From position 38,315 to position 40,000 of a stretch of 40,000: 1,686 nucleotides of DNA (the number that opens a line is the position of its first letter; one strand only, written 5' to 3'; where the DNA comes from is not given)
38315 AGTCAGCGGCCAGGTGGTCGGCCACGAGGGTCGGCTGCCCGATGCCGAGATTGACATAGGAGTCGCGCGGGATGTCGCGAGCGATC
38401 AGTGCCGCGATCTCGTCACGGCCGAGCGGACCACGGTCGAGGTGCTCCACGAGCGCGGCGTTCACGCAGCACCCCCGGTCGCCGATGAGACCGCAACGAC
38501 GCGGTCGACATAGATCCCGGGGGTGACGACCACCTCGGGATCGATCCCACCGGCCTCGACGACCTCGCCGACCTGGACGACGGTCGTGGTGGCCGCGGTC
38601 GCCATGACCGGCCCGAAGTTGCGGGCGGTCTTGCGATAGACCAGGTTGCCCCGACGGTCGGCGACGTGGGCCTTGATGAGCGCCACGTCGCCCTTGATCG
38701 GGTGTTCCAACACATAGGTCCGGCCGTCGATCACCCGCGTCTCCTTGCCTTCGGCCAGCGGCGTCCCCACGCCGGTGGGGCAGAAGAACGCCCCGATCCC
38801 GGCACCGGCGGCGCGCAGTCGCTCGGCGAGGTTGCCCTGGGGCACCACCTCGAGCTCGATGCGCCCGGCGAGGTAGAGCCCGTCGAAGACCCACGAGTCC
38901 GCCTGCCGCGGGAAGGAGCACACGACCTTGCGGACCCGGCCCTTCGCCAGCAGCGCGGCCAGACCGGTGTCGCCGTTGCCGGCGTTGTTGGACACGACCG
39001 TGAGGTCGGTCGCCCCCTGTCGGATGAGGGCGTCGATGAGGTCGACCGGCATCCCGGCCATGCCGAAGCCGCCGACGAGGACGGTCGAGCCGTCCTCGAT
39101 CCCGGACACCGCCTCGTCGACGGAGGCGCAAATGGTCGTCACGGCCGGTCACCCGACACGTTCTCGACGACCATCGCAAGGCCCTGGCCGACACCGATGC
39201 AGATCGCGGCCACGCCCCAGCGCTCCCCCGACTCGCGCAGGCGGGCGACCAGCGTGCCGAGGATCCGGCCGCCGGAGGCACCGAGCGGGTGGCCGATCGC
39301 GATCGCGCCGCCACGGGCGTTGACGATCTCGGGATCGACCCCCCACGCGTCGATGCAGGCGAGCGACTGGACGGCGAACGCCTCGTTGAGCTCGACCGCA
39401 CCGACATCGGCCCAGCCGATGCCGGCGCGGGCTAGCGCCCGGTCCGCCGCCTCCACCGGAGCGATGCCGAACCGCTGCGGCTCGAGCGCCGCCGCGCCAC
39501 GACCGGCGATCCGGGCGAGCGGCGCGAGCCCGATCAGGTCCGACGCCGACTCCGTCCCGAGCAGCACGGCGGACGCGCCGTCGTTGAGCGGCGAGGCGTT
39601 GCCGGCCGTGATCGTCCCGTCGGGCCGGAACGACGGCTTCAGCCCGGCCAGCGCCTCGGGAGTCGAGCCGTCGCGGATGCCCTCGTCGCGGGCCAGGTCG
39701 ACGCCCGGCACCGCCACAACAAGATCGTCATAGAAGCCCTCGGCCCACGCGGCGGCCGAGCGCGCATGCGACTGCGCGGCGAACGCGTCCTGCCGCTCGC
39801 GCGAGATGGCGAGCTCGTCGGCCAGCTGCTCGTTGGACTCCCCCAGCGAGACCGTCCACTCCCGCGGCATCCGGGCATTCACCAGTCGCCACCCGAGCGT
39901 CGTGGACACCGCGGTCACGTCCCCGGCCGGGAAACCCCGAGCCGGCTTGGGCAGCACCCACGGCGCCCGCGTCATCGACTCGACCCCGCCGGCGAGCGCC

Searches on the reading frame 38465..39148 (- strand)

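Call 11: search_protein_families(library=pfam, proteins=[window:38465-39148:-], max_evalue=0.001)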
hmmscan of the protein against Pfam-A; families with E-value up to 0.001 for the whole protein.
window:38465-39148:- (228 aa): 1 family
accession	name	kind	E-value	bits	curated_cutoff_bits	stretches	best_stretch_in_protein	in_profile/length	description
PF01144.29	CoA_trans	-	4.8e-71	239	23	1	9-219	3-216/217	Coenzyme A transferase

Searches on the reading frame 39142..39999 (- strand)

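Call 91: search_protein_families(library=pfam, proteins=[window:39142-39999:-], max_evalue=0.001)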
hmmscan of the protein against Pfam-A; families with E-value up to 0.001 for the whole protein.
window:39142-39999:- (286 aa): 3 families
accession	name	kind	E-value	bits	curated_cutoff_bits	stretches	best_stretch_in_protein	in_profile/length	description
PF02803.24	Thiolase_C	-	1.5e-40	138.1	27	1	159-279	2-122/123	Thiolase, C-terminal domain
PF00108.29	Thiolase_N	-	1.6e-33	116.6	26.4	1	2-151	108-260/260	Thiolase, N-terminal domain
PF22691.2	Thiolase_C_1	-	0.0007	19.8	28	0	182-220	21-59/144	Thiolase C-terminal domain-like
